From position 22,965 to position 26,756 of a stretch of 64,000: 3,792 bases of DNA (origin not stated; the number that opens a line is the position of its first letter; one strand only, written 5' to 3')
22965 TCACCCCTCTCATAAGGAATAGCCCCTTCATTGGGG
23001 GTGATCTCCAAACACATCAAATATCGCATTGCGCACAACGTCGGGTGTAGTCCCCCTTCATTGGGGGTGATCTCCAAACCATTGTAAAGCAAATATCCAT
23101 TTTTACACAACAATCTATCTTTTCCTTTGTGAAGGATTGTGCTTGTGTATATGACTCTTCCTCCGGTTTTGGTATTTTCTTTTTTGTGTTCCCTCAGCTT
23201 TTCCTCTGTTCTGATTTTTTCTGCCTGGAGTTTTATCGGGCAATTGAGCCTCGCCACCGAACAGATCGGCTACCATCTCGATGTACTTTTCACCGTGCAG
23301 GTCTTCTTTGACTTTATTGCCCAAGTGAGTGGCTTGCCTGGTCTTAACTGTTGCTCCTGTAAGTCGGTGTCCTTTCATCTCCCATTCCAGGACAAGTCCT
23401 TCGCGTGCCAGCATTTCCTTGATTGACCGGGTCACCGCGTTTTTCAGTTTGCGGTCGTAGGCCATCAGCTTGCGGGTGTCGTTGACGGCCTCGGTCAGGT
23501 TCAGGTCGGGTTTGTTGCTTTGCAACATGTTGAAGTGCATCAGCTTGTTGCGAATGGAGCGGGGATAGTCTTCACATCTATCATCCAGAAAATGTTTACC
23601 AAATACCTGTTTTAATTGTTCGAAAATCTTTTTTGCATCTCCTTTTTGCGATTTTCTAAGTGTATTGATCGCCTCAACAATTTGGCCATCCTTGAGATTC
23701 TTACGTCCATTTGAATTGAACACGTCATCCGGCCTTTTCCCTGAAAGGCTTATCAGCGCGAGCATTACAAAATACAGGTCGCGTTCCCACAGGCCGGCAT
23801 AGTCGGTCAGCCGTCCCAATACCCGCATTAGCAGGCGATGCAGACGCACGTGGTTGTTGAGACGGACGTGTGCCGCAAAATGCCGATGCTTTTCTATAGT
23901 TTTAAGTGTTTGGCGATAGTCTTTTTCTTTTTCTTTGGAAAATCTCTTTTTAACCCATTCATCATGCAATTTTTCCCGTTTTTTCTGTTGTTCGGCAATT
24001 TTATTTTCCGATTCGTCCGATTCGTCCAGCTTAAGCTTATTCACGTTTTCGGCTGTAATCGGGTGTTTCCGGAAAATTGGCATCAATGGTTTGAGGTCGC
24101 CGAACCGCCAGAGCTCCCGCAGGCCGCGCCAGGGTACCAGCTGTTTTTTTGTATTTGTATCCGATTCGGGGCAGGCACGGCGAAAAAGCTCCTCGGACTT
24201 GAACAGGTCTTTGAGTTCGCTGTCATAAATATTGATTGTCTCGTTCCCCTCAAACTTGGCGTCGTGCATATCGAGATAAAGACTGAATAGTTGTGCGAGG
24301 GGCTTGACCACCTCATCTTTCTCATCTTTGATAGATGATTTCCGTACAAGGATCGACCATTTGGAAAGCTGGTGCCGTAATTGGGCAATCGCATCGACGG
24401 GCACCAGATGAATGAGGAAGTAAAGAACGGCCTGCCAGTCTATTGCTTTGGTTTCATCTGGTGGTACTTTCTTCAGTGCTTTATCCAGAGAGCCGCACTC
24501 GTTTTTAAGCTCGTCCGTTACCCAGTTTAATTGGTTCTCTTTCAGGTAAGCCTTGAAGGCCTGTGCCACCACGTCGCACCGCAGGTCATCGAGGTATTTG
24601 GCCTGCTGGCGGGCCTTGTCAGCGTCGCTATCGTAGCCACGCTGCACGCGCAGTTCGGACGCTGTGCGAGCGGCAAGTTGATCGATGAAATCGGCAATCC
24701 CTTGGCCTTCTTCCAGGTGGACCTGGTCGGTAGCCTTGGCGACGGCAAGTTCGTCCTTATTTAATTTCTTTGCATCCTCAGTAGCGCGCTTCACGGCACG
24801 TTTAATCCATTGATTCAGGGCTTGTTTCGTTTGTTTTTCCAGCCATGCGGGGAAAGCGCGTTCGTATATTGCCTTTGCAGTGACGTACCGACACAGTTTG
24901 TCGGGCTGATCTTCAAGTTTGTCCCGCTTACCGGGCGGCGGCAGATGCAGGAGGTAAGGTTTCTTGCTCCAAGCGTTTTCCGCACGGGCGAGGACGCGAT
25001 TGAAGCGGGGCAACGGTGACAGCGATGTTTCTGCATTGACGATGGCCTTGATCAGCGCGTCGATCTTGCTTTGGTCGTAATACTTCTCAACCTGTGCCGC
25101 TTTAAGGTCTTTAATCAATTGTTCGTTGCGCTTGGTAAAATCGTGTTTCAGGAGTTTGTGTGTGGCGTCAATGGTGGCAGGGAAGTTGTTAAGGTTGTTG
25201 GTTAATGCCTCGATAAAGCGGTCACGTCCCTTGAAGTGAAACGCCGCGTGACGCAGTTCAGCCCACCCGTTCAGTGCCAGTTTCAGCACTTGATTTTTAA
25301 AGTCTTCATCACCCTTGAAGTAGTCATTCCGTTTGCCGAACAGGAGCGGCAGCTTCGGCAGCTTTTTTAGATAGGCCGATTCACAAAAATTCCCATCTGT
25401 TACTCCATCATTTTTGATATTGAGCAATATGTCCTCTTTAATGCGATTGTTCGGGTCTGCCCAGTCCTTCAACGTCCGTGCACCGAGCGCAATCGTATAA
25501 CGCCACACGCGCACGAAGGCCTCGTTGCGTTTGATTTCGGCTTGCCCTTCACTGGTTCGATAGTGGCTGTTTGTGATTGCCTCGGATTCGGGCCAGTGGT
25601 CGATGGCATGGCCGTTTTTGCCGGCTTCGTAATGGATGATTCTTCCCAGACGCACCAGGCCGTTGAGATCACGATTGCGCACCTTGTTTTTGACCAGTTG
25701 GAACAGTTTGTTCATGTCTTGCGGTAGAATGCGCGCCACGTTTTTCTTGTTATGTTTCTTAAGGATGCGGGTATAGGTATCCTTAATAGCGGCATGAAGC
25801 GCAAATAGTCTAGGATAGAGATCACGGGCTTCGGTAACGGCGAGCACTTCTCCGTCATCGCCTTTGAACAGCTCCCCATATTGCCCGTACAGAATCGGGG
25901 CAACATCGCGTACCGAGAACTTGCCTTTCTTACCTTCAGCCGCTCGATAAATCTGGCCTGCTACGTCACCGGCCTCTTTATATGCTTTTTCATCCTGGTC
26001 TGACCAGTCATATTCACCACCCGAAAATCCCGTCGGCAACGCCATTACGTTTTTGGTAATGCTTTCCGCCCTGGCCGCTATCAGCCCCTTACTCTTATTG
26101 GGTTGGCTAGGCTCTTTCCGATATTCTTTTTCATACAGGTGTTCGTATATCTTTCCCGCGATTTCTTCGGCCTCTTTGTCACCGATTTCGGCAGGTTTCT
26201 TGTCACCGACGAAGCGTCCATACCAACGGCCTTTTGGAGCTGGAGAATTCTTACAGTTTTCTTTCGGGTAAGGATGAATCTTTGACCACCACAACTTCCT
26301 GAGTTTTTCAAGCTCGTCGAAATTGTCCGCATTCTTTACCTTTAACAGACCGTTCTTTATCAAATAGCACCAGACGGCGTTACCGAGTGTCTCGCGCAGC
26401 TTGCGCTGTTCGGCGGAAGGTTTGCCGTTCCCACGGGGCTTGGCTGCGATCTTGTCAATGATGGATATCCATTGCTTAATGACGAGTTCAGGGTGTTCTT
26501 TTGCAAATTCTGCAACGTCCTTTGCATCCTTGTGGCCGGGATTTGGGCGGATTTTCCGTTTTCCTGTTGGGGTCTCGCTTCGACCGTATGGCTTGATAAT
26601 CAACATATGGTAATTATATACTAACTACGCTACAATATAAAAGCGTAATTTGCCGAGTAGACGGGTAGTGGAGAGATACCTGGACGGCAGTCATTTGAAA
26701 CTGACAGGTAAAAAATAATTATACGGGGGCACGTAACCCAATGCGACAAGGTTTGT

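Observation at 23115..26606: Orphan Cas13a-like (type VI) HEPN effector in a gammaproteobacterial defense island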

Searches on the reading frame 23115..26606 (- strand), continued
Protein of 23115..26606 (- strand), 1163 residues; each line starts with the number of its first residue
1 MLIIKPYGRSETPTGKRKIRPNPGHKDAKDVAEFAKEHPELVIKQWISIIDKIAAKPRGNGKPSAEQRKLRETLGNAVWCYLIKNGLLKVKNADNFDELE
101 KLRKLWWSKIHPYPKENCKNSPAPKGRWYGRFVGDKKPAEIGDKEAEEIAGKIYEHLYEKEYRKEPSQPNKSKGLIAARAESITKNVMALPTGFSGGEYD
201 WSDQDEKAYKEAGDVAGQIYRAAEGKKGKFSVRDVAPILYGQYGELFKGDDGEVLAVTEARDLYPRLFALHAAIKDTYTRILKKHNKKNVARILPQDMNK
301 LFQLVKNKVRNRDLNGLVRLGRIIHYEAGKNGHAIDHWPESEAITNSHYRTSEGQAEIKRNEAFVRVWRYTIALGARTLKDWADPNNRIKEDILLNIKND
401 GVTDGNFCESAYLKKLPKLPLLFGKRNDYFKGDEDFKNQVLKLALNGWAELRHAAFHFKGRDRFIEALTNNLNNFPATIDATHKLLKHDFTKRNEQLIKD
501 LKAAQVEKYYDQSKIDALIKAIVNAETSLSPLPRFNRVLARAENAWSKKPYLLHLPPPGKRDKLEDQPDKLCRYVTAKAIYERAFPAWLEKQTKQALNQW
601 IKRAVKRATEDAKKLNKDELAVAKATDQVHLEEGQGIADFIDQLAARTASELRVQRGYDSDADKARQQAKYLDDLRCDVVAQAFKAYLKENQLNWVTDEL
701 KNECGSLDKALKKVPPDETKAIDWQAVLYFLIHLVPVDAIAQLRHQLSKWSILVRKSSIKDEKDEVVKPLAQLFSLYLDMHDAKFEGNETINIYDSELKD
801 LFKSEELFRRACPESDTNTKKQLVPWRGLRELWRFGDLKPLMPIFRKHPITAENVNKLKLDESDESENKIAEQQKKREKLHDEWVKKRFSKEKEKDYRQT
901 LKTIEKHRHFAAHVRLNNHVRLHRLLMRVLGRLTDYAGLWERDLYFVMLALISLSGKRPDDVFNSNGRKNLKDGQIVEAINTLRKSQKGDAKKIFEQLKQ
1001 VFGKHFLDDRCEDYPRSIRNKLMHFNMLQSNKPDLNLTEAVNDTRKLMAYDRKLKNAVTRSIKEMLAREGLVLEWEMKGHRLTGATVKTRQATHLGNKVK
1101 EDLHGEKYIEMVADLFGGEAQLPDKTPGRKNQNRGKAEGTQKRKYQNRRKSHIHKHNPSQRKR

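Call 60: fold_search(model_id=the predicted structure, library=pdb)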
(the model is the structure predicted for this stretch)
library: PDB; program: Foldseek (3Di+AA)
matches with E <= 10: 101; with E <= 0.001: 14
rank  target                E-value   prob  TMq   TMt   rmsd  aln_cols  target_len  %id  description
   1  7os0_A                3.2e-46  1.00  0.77  0.79   5.3      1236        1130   27  Structure of the Rhodobacter capsulatus Cas13a-crRNA binary complex (released 2022-01-19)
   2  7os0_C                1.6e-45  1.00  0.75  0.77   5.5      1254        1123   26  Structure of the Rhodobacter capsulatus Cas13a-crRNA binary complex (released 2022-01-19)
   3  6vrb_A                3.3e-23  1.00  0.65  0.72   8.5      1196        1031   16  Cryo-EM structure of AcrVIA1-Cas13(crRNA) complex (released 2020-06-10)
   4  8zty_A                5.2e-20  1.00  0.57  0.70   9.6      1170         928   14  Cryo-EM structure of the Cas13a-rAcrVIA1 complex (released 2025-04-23)
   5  5xwp_B                2.3e-18  1.00  0.54  0.56  11.8      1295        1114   16  Crystal structure of LbuCas13a-crRNA-target RNA ternary complex (released 2017-09-13)
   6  6vrc_A                6.6e-18  1.00  0.59  0.67   9.5      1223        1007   16  Cryo-EM structure of Cas13(crRNA) (released 2020-06-10)
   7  5xwy_A                1.0e-17  1.00  0.58  0.60  13.2      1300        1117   15  Electron cryo-microscopy structure of LbuCas13a-crRNA binary complex (released 2017-09-13)
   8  5xwp_A                1.5e-17  1.00  0.51  0.53  12.6      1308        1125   16  Crystal structure of LbuCas13a-crRNA-target RNA ternary complex (released 2017-09-13)
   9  9mvs_A                1.6e-17  1.00  0.48  0.50  13.4      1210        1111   17  Activated Leptotrichia buccalis (Lbu) CRISPR-Cas13a bound to AI-designed anti-CRISPR AIcrVIA1 (released 2026-02-25)
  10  8ewg_A                2.4e-17  1.00  0.57  0.64   9.0      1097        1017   16  Cryo-EM structure of a riboendonclease (released 2023-08-30)
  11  8h4u                  9.1e-17  1.00  0.56  0.67   8.6      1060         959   17  Cryo-EM structure of a riboendonuclease (released 2023-08-30)
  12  5w1i_C                1.9e-14  1.00  0.55  0.50  11.7      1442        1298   11  Crystal structure of LbaCas13a (C2c2) bound to mature crRNA (20-nt spacer) (released 2017-09-13)
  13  7dmq_A                1.1e-06  1.00  0.35  0.41  13.1      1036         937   14  Cryo-EM structure of LshCas13a-crRNA-anti-tag RNA complex (released 2021-02-10)
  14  5wtj_A                4.5e-06  1.00  0.42  0.47  14.8      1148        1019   12  Crystal structure of an endonuclease (released 2017-02-08)
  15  7pw4_A                2.1e-01  0.06  0.07  0.05  39.1      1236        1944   10  Human SMG1-8-9 kinase complex bound to a SMG1 inhibitor (released 2021-12-01)
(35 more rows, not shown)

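Call 70: find_related_loci(query=A1, collection=viral_contigs, flank=8000)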
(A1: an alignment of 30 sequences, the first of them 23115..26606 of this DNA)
Query A1 (1163 aa) in viral_contigs; peptide patterns used: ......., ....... (x = any residue, [..] = any of these).
50 stretches matched a pattern; 4 encode a relative of the query (tblastn E <= 1e-3); 4 distinct loci.
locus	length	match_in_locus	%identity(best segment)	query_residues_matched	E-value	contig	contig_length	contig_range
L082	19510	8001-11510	42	1-1118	0e+0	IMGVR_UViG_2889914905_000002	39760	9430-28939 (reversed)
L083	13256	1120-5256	33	1-1118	6e-160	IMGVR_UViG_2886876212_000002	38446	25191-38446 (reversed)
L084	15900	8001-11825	27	18-1095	2e-90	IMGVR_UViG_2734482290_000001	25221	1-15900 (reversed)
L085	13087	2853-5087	22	351-1102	4e-18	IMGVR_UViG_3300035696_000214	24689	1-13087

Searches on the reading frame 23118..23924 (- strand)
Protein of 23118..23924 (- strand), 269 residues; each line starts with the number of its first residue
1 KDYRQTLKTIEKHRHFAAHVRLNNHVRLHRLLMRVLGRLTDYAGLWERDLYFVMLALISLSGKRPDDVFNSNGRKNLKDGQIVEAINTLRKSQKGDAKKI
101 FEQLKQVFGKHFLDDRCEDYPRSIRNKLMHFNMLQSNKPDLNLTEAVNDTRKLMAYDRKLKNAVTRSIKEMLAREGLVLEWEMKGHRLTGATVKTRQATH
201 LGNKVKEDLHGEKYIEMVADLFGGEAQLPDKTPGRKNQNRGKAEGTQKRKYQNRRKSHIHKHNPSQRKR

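Call 37: search_solved_structures(query=window:23118-23924:-, max_evalue=0.001, show_alignments=2)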
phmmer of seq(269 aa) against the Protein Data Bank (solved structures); distinct sequences matched with E-value up to 0.001: 8.
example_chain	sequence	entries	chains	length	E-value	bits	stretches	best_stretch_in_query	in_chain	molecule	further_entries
7os0_A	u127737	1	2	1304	2.9e-31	112.1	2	123-233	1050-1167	Cas13a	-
9mvs_A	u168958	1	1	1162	3.7e-21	79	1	2-216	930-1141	CRISPR-associated endoribonuclease Cas13a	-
5xwy_A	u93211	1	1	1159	3.4e-19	72.6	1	2-216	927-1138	A type VI-A CRISPR-Cas RNA-guided RNA ribonuclease, Cas13a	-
5xwp_A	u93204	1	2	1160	3.4e-19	72.6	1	2-216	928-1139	Uncharacterized protein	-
6vrb_A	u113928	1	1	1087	9.4e-12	48.2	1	1-217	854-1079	CRISPR-associated endoribonuclease Cas13a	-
6vrc_A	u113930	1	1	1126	9.5e-12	48.2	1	1-218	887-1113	CRISPR-associated endoribonuclease Cas13a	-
8zty_A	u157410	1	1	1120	9.9e-12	48.1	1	1-217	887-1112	CRISPR-associated endoribonuclease Cas13a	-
8ewg_A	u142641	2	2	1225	3.7e-09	39.7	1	3-218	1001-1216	CRISPR-associated endonuclease Cas9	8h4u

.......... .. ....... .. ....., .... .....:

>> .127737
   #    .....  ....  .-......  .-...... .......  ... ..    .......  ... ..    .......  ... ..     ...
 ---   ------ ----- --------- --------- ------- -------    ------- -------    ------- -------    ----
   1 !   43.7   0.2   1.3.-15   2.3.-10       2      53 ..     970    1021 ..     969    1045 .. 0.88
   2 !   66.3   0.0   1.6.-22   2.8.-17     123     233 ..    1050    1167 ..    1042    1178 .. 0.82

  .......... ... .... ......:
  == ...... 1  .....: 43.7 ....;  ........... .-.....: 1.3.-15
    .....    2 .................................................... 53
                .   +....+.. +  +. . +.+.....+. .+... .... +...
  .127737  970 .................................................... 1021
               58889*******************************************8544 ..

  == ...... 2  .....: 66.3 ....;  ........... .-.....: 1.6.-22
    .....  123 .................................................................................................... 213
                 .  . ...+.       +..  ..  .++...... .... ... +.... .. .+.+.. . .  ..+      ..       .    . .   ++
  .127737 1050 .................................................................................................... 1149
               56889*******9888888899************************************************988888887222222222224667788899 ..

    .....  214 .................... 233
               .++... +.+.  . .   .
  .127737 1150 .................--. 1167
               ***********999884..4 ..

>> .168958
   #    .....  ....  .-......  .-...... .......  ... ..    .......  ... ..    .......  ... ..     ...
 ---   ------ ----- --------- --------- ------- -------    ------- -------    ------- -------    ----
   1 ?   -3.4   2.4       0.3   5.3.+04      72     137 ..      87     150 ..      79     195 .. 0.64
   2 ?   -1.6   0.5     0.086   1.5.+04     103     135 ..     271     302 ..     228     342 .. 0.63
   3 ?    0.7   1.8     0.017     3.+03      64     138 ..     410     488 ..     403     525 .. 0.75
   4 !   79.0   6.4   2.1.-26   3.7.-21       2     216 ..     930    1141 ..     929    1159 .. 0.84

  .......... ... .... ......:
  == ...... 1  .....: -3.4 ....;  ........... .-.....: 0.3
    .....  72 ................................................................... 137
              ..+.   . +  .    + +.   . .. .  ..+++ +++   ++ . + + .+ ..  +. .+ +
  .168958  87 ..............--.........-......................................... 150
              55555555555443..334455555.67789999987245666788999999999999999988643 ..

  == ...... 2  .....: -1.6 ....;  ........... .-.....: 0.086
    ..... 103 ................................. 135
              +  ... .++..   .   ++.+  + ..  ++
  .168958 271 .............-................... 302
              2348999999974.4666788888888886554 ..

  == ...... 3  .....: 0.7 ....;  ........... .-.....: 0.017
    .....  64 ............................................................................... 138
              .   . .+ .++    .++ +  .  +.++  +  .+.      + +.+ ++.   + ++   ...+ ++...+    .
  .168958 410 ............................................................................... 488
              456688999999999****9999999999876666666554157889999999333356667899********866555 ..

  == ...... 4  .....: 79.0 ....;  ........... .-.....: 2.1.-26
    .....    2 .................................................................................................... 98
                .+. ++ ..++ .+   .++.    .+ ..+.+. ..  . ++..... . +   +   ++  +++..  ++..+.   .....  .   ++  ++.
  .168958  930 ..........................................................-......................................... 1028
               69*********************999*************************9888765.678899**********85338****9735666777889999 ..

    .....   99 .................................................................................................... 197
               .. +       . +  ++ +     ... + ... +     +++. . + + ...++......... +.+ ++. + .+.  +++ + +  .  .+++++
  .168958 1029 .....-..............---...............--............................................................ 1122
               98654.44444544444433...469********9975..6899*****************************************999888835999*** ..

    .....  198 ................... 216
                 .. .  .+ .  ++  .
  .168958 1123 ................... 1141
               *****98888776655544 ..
